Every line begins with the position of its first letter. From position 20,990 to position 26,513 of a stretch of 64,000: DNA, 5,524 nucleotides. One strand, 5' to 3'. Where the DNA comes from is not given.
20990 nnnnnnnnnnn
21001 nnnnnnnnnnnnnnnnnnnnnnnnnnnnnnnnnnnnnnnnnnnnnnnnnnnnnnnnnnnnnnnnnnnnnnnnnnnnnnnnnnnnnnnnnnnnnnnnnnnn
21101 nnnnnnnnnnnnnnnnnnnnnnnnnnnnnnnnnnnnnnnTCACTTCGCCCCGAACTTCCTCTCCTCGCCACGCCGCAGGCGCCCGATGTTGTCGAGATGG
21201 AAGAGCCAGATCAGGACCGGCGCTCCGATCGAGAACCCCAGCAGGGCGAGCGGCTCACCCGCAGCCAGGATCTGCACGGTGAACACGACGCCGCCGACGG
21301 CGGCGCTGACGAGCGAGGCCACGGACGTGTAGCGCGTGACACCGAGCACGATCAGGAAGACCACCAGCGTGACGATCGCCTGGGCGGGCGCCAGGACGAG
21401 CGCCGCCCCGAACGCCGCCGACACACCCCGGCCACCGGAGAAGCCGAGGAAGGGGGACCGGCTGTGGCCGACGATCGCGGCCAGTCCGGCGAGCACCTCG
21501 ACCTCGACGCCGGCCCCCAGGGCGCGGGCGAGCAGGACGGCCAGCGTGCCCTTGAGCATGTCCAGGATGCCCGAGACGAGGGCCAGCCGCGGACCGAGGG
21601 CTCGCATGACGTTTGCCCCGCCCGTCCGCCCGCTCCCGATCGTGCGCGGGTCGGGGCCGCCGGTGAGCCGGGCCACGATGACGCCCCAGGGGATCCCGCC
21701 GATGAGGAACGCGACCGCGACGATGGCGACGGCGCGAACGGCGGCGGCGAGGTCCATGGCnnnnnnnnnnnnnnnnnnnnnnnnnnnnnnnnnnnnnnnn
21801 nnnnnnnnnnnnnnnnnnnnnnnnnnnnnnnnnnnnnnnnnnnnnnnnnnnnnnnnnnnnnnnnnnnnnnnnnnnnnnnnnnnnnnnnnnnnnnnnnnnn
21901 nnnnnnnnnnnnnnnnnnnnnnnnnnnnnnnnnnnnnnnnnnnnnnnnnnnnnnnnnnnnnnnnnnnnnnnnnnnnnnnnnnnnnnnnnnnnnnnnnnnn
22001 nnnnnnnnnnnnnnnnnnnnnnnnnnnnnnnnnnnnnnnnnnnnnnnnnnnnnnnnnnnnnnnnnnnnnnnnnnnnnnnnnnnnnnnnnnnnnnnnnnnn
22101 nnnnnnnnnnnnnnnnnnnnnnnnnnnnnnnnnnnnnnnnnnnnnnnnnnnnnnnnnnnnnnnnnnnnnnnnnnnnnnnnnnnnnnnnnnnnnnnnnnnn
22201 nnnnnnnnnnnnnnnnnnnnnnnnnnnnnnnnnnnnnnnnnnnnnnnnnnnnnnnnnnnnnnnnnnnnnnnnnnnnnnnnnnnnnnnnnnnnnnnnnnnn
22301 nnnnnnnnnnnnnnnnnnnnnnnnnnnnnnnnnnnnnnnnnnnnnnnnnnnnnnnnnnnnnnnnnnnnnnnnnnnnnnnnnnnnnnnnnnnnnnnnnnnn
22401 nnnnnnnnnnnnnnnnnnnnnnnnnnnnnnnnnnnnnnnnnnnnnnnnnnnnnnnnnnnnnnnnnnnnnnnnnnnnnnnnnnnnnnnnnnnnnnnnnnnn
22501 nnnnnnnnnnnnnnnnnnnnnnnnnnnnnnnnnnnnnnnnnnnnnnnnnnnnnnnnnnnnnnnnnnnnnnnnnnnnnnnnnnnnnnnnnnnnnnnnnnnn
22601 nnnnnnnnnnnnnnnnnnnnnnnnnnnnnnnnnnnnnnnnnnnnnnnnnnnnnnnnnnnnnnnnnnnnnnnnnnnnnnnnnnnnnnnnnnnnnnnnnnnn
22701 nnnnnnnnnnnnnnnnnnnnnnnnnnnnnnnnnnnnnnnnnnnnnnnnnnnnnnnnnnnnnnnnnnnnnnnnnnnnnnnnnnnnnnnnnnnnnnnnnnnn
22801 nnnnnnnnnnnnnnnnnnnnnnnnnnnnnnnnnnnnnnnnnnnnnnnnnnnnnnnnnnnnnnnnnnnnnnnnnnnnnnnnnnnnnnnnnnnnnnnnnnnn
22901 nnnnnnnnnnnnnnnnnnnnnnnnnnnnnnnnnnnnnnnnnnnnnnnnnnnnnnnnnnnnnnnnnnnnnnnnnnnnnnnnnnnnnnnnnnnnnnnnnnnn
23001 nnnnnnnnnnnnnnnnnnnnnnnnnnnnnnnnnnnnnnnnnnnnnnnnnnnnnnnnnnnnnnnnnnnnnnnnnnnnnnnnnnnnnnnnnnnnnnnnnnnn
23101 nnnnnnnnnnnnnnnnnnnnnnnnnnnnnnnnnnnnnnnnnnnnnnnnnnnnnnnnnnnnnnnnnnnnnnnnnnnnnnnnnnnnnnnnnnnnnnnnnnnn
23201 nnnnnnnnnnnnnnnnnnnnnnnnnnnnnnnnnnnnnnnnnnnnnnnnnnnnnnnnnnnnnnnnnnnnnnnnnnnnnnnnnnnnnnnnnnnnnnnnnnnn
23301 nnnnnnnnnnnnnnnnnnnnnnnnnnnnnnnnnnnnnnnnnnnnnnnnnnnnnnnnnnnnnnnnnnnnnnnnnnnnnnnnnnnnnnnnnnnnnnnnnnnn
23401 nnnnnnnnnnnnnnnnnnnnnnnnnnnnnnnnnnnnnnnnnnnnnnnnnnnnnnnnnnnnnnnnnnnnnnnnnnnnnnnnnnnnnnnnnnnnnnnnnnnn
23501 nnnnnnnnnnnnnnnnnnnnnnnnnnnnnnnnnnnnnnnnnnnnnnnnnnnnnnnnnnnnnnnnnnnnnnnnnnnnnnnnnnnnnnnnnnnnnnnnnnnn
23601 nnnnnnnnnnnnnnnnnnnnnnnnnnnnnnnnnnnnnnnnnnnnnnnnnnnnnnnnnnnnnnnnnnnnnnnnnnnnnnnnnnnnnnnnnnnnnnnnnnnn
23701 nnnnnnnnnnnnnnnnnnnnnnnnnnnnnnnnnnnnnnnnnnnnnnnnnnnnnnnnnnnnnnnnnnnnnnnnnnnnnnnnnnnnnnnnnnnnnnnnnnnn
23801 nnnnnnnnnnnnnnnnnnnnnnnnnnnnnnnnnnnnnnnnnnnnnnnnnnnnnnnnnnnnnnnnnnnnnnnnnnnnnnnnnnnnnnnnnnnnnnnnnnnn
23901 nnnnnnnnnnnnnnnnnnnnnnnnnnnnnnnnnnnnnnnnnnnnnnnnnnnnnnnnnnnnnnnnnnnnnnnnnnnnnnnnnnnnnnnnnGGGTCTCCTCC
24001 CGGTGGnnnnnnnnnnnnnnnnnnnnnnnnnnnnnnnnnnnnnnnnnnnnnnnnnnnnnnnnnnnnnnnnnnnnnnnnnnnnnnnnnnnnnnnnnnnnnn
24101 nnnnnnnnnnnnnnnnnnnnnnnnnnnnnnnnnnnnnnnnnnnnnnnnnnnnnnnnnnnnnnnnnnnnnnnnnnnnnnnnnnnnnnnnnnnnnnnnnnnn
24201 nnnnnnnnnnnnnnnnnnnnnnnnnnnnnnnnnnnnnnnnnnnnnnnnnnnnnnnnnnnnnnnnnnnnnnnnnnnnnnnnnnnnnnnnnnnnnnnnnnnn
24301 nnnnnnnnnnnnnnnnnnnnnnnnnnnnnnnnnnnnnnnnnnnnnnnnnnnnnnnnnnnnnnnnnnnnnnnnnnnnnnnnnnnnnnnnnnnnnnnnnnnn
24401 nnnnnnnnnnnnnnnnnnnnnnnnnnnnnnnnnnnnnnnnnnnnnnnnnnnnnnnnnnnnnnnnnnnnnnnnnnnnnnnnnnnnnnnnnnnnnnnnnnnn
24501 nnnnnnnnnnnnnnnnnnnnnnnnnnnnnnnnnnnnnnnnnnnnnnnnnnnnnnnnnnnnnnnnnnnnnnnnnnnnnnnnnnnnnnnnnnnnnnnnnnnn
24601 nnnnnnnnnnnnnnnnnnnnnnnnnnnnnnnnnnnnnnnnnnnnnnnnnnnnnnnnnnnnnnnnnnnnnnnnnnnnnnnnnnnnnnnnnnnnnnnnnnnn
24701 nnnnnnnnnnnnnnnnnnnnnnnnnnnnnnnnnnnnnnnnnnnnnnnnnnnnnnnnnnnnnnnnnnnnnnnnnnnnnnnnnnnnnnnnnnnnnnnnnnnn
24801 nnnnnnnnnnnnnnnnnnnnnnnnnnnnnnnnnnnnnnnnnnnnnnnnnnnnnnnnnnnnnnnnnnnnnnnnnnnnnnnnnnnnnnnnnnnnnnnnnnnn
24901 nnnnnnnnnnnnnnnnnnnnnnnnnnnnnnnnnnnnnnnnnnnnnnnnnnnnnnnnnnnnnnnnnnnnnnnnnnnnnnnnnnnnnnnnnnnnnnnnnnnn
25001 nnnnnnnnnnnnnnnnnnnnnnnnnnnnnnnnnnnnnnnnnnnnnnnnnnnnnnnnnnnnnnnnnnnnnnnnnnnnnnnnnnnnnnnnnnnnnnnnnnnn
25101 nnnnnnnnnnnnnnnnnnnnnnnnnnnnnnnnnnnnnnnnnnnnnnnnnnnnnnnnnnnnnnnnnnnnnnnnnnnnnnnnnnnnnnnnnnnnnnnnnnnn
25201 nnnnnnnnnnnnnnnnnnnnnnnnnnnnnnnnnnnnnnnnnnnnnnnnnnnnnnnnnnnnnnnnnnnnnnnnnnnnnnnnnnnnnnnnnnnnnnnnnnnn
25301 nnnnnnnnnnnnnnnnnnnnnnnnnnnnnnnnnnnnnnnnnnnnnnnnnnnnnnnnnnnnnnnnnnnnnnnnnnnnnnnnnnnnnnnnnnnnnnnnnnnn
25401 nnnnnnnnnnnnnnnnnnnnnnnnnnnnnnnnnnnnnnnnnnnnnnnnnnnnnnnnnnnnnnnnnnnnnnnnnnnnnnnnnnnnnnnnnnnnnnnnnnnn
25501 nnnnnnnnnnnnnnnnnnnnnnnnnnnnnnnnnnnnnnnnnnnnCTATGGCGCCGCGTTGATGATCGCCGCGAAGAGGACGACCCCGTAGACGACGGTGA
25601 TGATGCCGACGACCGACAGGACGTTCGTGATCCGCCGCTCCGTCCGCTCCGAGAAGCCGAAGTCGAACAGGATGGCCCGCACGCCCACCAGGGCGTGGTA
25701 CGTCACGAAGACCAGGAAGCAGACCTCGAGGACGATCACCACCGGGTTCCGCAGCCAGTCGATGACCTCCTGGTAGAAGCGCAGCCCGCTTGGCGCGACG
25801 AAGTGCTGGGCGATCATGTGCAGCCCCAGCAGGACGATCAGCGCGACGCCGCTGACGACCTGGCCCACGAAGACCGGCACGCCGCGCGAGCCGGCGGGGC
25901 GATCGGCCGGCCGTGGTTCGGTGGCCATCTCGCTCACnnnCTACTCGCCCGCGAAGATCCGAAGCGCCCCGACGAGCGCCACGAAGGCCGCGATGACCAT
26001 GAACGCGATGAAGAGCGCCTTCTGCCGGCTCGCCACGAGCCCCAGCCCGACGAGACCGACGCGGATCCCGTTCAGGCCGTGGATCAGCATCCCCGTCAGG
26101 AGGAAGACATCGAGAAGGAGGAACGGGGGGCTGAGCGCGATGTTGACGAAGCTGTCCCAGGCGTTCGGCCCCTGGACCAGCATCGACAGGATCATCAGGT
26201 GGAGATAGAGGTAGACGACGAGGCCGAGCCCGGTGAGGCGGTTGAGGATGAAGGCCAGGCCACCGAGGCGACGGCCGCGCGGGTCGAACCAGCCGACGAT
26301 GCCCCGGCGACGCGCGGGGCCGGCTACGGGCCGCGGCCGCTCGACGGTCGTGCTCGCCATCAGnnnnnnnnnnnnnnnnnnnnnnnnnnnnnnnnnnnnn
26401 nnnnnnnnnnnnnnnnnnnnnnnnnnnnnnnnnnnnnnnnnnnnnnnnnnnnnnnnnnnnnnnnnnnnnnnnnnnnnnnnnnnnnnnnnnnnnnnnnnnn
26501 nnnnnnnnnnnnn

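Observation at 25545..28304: GlpA flavoprotein fused into an SdhB/SdhC/SdhD-type membrane module: candidate novel glycerol-3-phosphate:quinone oxidoreductase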

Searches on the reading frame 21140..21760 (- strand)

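Call 61: search_protein_families(library=ncbifam, proteins=[window:21140-21760:-], max_evalue=1e-10)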
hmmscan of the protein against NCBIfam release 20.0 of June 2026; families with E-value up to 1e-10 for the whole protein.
window:21140-21760:- (206 aa): 6 families
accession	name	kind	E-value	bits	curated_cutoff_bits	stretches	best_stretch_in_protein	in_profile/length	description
TIGR00023.1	TIGR00023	equivalog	3.5e-46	157.5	137.2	1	10-204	5-194/196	glycerol-3-phosphate 1-O-acyltransferase PlsY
NF010993.0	PRK14417.1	equivalog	1.3e-24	87.1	249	1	11-156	6-148/232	membrane protein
NF010990.0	PRK14414.1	equivalog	8.2e-19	68.1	261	1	11-196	9-186/210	glycerol-3-phosphate acyltransferase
NF010992.0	PRK14416.1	equivalog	2.5e-18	66.8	222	1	16-198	5-190/207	membrane protein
NF010976.0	PRK14399.1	equivalog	6.2e-16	59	419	1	15-159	16-166/258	membrane protein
NF010978.0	PRK14401.1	equivalog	4.9e-14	52.5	163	1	11-145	3-132/187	membrane protein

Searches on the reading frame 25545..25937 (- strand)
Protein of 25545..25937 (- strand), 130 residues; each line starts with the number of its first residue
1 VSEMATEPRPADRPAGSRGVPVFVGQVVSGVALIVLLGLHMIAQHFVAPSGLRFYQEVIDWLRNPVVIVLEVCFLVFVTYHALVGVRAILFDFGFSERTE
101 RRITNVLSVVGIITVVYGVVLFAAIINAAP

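Call 3: search_protein_families(library=pfam, proteins=[window:25545-25937:-], max_evalue=0.01)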
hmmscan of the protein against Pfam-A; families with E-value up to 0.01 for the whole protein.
window:25545-25937:- (130 aa): 2 families
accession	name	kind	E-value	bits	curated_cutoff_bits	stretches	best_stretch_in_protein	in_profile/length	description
PF01127.27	Sdh_cyt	-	2.1e-13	50.9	25.8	1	22-116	22-120/122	Succinate dehydrogenase/Fumarate reductase transmembrane subunit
PF02300.22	Fumarate_red_C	-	0.0007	20.1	24.2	1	34-83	34-83/127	Fumarate reductase subunit C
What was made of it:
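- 25545..25928 (-): sdhD-like membrane anchor, 127 aa from ATG 25928 (130 aa if GTG 25937 is used). Pfam Sdh_cyt scores 50.9 bits (call 3).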

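Call 4: search_protein_families(library=ncbifam, proteins=[window:25545-25937:-], max_evalue=0.01)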
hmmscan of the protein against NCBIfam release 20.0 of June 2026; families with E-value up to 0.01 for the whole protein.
window:25545-25937:- (130 aa): 5 families
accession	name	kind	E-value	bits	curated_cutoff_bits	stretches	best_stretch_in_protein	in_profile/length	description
TIGR02970.1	succ_dehyd_cytB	equivalog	3.2e-11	43.5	52.3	1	26-118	24-116/120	succinate dehydrogenase, cytochrome b556 subunit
TIGR02968.1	succ_dehyd_anc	equivalog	3.6e-08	33.6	41.8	1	18-123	3-101/105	succinate dehydrogenase, hydrophobic membrane anchor protein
TIGR02046.1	sdhC_b558_fam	subfamily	1.7e-05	24.6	96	1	20-117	94-200/212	succinate dehydrogenase (or fumarate reductase) cytochrome b subunit, b558 family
NF007021.0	PRK09487.1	equivalog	0.00012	22.2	180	1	28-120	32-123/129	succinate dehydrogenase cytochrome b556 subunit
NF010126.0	PRK13603.1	equivalog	0.0065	16.8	234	1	40-85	38-83/126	fumarate reductase subunit C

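Call 26: search_solved_structures(query=window:25545-25928:-, max_evalue=1, show_alignments=2)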
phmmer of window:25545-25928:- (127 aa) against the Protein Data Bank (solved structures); distinct sequences matched with E-value up to 1: 5.
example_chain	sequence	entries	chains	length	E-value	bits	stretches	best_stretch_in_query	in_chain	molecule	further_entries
6lum_C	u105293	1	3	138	7.1e-08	35.8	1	13-114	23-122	Succinate dehydrogenase subunit C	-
1nek_C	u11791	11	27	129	0.0053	20.1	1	25-116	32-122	Succinate dehydrogenase cytochrome b-556 subunit | Succinate dehydrogenase cytochrome b556 subunit | Succinate dehydrogenase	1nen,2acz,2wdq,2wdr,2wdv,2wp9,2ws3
9lay_C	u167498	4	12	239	0.017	18.4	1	42-120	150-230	Succinate dehydrogenase (Or fumarate reductase) cytochrome b subunit, b558 family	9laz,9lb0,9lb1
2wu2_C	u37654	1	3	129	0.15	15.4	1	25-116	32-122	SUCCINATE DEHYDROGENASE CYTOCHROME B556 SUBUNIT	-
2wqy_C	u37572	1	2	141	0.4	14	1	26-98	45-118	SUCCINATE DEHYDROGENASE CYTOCHROME B, LARGE SUBUNIT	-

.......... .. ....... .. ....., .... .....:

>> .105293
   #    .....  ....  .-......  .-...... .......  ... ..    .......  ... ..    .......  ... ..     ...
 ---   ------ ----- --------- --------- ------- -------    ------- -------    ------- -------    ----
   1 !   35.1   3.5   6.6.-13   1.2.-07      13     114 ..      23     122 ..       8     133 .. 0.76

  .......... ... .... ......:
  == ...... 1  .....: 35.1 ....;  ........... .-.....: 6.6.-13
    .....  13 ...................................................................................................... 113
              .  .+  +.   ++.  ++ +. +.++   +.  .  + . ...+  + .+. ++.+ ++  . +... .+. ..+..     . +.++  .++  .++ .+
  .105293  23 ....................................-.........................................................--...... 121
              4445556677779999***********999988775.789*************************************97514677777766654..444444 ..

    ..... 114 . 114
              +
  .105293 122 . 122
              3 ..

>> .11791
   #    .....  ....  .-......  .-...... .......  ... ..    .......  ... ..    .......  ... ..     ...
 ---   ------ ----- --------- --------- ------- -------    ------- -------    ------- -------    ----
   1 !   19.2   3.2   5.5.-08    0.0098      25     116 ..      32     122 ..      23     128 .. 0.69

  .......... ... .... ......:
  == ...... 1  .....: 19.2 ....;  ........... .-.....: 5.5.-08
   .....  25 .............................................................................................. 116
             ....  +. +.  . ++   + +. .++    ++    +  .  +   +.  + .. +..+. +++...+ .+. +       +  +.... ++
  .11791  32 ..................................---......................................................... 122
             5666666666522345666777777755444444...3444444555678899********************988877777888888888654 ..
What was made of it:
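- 25545..25928 (-): PDB matches are 6lum_C at 7e-8 and E. coli SdhC at 5e-3 (call 26).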

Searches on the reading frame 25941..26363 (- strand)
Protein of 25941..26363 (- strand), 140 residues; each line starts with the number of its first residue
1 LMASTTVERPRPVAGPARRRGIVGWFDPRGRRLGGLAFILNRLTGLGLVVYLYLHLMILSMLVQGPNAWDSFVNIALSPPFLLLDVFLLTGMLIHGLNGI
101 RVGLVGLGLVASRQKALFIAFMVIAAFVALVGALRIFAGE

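Call 3: search_protein_families(library=pfam, proteins=[window:25941-26363:-], max_evalue=0.01)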
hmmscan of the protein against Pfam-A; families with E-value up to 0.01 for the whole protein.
window:25941-26363:- (140 aa): 2 families
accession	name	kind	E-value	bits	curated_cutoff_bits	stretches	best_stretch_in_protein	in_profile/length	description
PF01127.27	Sdh_cyt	-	4.4e-12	46.6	25.8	1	32-129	17-121/122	Succinate dehydrogenase/Fumarate reductase transmembrane subunit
PF02300.22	Fumarate_red_C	-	6.1e-06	26.8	24.2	1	37-96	23-82/127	Fumarate reductase subunit C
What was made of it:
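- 25941..26360 (-): sdhC-like membrane anchor, 139 aa. Its start overlaps the sdhB stop by 1 nt. Pfam Sdh_cyt scores 46.6 bits (call 3).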

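Call 4: search_protein_families(library=ncbifam, proteins=[window:25941-26363:-], max_evalue=0.01)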
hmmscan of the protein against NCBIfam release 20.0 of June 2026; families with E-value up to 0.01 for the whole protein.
window:25941-26363:- (140 aa): 2 families
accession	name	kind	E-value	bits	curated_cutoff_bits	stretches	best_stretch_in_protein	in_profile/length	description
TIGR02970.1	succ_dehyd_cytB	equivalog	3.5e-12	46.6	52.3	1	33-132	16-115/120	succinate dehydrogenase, cytochrome b556 subunit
TIGR02968.1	succ_dehyd_anc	equivalog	0.0067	16.6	41.8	0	34-130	4-96/105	succinate dehydrogenase, hydrophobic membrane anchor protein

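Call 25: search_solved_structures(query=window:25941-26360:-, max_evalue=1, show_alignments=2)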
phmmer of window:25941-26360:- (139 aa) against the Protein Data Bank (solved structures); distinct sequences matched with E-value up to 1: 5.
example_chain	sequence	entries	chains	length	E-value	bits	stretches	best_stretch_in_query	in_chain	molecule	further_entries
6lum_C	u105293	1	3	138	4.5e-11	46.3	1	3-134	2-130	Succinate dehydrogenase subunit C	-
6lum_D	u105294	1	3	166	0.0082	19.5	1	34-105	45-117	Succinate dehydrogenase subunit D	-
4kx6_C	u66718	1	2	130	0.03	17.7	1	38-102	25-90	Fumarate reductase subunit C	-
1kf6_C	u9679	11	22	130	0.051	16.9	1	51-102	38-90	FUMARATE REDUCTASE 15 KDA HYDROPHOBIC PROTEIN | Fumarate reductase subunit C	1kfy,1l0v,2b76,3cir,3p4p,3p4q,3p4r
8hn8_R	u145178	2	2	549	0.61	13.4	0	49-93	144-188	Soluble cytochrome b562, Histamine H4 receptor fusion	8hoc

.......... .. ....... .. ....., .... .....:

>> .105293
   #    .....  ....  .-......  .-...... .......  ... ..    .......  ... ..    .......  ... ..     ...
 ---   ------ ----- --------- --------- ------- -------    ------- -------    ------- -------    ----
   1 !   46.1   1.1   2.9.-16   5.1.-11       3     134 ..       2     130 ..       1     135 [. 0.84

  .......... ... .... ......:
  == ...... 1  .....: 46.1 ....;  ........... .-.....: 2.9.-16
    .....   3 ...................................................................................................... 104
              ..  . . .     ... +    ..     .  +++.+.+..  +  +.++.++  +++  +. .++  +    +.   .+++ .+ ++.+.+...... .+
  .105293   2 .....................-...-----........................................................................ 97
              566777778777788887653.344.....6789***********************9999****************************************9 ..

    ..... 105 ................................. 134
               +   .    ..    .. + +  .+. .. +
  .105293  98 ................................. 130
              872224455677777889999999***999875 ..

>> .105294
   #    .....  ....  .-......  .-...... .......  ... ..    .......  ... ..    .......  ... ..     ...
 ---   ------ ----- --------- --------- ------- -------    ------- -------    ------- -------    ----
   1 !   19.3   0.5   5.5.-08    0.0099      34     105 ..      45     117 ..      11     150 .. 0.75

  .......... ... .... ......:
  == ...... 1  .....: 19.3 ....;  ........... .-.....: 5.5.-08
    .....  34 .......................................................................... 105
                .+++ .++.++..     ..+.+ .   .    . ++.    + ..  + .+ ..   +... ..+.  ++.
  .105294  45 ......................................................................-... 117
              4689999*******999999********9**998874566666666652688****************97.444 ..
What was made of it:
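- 25941..26360 (-): The best PDB match is M. smegmatis Sdh2 SdhC, 6lum_C, at 4.5e-11 (call 25).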
